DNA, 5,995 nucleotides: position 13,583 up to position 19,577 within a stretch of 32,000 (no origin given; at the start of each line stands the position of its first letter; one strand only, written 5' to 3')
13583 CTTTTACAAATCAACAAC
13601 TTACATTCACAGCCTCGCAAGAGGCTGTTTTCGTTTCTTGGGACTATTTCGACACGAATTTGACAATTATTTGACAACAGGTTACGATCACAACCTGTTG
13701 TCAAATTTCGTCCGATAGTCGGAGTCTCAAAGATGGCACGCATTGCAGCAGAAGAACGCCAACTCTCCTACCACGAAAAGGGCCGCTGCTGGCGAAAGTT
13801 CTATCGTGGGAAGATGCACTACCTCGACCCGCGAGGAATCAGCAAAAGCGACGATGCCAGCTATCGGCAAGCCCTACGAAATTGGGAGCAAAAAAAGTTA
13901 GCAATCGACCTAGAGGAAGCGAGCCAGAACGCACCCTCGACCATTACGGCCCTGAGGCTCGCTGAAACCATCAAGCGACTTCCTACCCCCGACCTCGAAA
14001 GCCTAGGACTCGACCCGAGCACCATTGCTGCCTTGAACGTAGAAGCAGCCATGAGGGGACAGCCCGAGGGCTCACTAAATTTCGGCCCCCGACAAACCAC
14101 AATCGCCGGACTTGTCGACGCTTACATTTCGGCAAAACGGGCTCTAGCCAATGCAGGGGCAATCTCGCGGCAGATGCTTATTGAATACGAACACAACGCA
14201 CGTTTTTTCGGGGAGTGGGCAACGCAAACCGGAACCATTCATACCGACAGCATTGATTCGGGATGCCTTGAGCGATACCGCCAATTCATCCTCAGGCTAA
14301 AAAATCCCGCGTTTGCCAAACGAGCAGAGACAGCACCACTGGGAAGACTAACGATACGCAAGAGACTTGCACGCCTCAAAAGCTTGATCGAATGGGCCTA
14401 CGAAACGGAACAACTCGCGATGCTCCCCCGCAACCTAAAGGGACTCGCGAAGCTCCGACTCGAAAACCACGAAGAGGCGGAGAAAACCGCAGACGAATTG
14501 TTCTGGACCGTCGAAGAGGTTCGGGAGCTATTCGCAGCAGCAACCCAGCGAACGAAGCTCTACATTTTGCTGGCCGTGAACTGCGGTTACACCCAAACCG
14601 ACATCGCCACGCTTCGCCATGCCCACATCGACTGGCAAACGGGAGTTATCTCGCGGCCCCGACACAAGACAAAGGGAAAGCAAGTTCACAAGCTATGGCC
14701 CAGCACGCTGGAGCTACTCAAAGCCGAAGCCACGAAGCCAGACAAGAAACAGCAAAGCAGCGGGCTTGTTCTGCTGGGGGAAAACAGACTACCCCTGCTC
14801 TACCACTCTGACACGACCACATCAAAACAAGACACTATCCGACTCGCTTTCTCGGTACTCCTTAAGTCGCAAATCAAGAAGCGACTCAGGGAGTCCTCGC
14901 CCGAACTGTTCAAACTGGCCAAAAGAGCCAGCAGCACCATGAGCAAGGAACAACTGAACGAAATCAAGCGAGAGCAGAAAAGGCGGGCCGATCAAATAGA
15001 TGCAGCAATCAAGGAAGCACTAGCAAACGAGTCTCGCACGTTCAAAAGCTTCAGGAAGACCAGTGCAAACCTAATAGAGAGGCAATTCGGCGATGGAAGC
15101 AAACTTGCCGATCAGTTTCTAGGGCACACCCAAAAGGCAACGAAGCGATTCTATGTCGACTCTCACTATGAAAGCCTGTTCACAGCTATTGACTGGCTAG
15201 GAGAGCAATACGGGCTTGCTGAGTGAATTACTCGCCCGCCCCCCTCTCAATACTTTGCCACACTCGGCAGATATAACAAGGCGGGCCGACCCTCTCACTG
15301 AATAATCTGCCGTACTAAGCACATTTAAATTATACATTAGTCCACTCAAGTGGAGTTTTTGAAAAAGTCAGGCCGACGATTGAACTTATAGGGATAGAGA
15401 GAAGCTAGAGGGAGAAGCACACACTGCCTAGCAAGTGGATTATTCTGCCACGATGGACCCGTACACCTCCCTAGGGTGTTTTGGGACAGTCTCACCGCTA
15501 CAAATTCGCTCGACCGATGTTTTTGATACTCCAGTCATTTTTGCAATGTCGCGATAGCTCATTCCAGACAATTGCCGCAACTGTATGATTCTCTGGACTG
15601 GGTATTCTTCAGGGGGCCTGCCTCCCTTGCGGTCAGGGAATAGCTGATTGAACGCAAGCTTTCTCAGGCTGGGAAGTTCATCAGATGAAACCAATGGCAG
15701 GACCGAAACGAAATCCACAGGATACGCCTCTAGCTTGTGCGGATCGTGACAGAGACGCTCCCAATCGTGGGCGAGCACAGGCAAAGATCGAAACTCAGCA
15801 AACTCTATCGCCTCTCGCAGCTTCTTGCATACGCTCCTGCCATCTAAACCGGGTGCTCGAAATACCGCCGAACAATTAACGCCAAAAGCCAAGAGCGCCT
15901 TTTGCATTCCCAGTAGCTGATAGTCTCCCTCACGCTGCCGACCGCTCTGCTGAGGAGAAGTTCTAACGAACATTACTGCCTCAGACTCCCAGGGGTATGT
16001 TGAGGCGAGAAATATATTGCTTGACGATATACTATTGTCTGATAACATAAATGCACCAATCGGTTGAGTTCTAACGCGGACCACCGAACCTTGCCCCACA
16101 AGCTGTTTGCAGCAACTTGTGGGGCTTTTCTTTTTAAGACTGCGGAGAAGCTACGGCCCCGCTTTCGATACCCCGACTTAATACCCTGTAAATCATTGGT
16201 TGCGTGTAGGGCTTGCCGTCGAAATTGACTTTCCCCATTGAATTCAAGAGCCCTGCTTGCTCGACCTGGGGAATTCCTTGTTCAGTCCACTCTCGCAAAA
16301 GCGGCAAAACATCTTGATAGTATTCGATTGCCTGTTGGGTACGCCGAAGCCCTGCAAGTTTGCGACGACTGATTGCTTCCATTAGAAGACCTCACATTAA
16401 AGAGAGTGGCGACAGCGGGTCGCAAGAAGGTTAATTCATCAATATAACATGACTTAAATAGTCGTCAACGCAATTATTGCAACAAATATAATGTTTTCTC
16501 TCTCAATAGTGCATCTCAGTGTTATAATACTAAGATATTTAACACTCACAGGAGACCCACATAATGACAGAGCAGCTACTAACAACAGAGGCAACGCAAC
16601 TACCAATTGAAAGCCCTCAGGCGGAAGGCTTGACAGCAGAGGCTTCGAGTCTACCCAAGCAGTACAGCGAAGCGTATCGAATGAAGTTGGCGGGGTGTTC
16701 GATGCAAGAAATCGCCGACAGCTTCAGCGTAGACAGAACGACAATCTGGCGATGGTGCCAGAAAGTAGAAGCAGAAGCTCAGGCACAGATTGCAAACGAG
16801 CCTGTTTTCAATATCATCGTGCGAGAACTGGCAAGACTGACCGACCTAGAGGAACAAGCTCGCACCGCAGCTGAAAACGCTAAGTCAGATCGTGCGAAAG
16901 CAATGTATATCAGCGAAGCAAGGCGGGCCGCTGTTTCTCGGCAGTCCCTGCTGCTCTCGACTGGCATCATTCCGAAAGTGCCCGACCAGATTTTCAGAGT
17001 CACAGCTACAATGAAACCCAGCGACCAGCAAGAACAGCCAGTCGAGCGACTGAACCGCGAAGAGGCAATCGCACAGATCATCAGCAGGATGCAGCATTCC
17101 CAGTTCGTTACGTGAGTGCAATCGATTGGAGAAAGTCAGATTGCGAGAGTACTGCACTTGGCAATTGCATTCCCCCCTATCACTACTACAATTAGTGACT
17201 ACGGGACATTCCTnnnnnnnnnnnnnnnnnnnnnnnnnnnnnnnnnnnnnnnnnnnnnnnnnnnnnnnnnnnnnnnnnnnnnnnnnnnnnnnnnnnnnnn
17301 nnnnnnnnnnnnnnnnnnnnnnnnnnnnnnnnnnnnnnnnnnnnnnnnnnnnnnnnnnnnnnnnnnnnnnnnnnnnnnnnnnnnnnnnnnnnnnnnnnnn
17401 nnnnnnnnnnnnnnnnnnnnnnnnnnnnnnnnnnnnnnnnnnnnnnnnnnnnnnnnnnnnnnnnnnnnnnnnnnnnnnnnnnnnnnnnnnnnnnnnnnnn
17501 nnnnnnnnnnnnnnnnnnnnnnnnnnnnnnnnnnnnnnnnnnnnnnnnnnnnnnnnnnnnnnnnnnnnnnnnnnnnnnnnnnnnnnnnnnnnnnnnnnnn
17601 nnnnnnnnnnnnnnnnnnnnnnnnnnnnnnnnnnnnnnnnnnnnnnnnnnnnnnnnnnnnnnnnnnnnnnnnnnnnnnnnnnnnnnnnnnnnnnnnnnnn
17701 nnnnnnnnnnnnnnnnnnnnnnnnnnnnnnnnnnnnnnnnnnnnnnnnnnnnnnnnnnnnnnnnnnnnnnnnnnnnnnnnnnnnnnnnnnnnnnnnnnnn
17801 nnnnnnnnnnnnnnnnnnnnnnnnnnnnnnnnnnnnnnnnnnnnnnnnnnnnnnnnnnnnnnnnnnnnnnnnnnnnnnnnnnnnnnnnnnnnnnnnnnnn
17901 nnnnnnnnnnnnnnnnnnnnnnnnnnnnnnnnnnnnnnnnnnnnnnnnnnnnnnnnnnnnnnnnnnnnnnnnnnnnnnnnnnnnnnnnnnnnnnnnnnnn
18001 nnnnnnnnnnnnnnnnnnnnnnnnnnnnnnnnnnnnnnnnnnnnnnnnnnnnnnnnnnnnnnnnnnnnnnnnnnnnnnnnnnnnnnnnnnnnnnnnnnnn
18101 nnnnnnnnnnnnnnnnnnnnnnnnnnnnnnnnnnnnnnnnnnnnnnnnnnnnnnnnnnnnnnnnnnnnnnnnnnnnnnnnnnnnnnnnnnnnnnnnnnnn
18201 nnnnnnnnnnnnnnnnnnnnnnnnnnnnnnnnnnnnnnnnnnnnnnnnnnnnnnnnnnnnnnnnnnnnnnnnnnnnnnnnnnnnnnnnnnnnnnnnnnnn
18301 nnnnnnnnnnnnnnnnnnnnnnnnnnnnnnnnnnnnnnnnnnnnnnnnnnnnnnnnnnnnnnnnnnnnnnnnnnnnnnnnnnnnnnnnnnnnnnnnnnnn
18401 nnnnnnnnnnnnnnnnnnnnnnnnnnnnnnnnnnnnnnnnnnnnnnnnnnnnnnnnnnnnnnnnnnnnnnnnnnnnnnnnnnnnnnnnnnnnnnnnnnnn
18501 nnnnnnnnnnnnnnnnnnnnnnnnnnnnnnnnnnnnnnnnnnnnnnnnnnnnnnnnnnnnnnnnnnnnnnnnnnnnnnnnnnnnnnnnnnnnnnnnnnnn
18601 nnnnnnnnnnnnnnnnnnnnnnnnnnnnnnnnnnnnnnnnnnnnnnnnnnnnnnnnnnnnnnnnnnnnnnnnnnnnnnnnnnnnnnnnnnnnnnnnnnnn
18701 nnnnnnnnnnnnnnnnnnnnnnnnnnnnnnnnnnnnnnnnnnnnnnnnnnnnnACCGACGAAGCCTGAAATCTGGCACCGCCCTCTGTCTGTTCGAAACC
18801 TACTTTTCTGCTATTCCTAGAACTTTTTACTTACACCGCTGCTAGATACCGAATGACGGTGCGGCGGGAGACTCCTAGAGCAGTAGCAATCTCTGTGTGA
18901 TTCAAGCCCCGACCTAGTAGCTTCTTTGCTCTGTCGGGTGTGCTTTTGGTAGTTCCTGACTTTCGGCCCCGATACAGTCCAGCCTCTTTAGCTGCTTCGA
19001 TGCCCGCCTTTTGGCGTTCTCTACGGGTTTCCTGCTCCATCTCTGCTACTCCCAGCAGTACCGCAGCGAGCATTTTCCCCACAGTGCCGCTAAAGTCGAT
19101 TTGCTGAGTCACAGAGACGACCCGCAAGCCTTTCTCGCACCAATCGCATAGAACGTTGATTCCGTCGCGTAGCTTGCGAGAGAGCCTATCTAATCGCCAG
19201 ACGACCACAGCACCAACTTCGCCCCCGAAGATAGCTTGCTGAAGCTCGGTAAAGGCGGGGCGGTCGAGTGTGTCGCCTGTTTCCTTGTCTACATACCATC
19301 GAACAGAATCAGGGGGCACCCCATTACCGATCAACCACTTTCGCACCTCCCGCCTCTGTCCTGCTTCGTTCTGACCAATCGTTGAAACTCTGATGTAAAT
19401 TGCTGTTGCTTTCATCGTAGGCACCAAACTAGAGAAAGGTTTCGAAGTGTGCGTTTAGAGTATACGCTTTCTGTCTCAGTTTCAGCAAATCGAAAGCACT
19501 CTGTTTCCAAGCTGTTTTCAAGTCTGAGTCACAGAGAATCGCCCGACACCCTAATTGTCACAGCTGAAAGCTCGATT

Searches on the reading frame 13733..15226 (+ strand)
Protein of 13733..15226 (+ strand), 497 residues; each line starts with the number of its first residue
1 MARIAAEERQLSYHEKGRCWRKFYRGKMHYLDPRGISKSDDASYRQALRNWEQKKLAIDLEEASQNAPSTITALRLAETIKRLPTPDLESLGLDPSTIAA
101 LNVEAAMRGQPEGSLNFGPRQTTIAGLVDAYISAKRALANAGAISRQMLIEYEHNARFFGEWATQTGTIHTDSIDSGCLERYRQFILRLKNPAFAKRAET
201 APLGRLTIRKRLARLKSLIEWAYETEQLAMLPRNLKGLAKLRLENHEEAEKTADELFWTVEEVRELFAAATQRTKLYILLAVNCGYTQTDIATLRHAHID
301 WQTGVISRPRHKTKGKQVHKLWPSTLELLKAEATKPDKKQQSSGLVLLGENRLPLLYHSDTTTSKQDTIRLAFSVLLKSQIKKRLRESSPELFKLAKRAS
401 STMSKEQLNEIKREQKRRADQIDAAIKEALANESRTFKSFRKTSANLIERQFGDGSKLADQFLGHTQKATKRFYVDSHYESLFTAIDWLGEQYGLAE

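Call 28: search_protein_families(library=pfam, max_evalue=0.01, proteins=[window:13733-15226:+])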
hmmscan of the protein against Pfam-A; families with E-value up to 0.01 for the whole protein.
window:13733-15226:+ (497 aa): 1 family
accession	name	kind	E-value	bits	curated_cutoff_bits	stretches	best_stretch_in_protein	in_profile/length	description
PF00589.27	Phage_integrase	-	1.5e-09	38.3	27.1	1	259-354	4-104/172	Phage integrase family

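Call 38: find_encoding_contigs(protein=window:13733-15226:+, flank=10000, max_places=6)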
Protein window:13733-15226:+ (497 aa): no gene with exactly this product is on record in the collection.

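Call 63: search_protein_families(library=ncbifam, max_evalue=0.01, proteins=[window:13733-15226:+])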
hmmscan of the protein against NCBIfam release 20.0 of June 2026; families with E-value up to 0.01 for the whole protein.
window:13733-15226:+ (497 aa): 1 family
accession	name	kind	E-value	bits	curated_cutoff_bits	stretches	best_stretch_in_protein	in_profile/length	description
NF002331.0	PRK01287.1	subfamily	7e-05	21.9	371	1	126-308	28-198/365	site-specific tyrosine recombinase XerC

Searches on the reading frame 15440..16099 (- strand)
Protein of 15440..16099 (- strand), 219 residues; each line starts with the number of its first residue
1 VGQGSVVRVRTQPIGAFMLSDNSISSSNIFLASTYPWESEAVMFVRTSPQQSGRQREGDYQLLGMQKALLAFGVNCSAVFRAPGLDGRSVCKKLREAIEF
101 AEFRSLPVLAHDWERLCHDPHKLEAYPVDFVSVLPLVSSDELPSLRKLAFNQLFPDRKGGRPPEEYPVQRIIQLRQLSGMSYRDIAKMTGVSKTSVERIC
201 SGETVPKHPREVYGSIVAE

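Call 28: search_protein_families(library=pfam, max_evalue=0.01, proteins=[window:15440-16099:-])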
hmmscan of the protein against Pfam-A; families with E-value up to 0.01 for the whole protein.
window:15440-16099:- (219 aa): 10 families
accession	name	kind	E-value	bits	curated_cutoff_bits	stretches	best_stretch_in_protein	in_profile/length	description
PF13560.12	HTH_31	-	6.2e-07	30.1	27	1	173-207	8-43/64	Helix-turn-helix domain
PF08281.18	Sigma70_r4_2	-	7.5e-07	29.1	25.7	1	169-198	16-45/54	Sigma-70, region 4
PF01381.28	HTH_3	-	2.5e-06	27.8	23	1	171-206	1-36/55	Helix-turn-helix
PF13384.12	HTH_23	-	0.00028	21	24.6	1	170-199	9-37/50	Homeodomain-like domain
PF13542.12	HTH_Tnp_ISL3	-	0.0015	18.4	27.4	1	175-200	22-47/51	Helix-turn-helix domain of transposase family ISL3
PF25787.1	HTH_SB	-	0.0016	18.6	43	1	170-199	14-42/53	Sleeping Beauty transposase HTH domain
PF04545.22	Sigma70_r4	-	0.0027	17.6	24.1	1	169-199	10-40/50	Sigma-70, region 4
PF13518.12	HTH_28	-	0.0031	18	25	1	170-201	4-34/52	Helix-turn-helix domain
PF13443.12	HTH_26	-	0.0064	17.2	22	0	171-205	2-38/63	Cro/C1-type HTH DNA-binding domain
PF02796.21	HTH_7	-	0.0094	16.5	23.8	0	160-199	1-41/45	Helix-turn-helix domain of resolvase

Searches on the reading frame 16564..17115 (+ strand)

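Call 39: search_protein_families(library=pfam, max_evalue=0.001, proteins=[window:16564-17115:+])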
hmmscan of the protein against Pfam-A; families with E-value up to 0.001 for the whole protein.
window:16564-17115:+ (183 aa): 1 family
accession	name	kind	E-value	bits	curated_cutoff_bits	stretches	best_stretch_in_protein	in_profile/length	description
PF08281.18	Sigma70_r4_2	-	5e-05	23.3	25.7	1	28-64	9-46/54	Sigma-70, region 4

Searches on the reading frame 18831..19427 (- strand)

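Call 39: search_protein_families(library=pfam, max_evalue=0.001, proteins=[window:18831-19427:-])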
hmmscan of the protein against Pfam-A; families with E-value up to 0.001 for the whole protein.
window:18831-19427:- (198 aa): 5 families
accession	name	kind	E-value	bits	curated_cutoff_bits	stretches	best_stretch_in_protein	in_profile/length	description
PF00239.26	Resolvase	-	9.9e-31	107.2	23.3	1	9-150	2-143/145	Resolvase, N terminal domain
PF02796.21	HTH_7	-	1.9e-06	28.3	23.8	1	154-197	1-44/45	Helix-turn-helix domain of resolvase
PF13384.12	HTH_23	-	5.5e-05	23.3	24.6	1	169-196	12-39/50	Homeodomain-like domain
PF13551.12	HTH_29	-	0.00035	21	28.1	1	170-196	7-34/64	Winged helix-turn helix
PF08279.18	HTH_11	-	0.00048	20.4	25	1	175-197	16-38/55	HTH domain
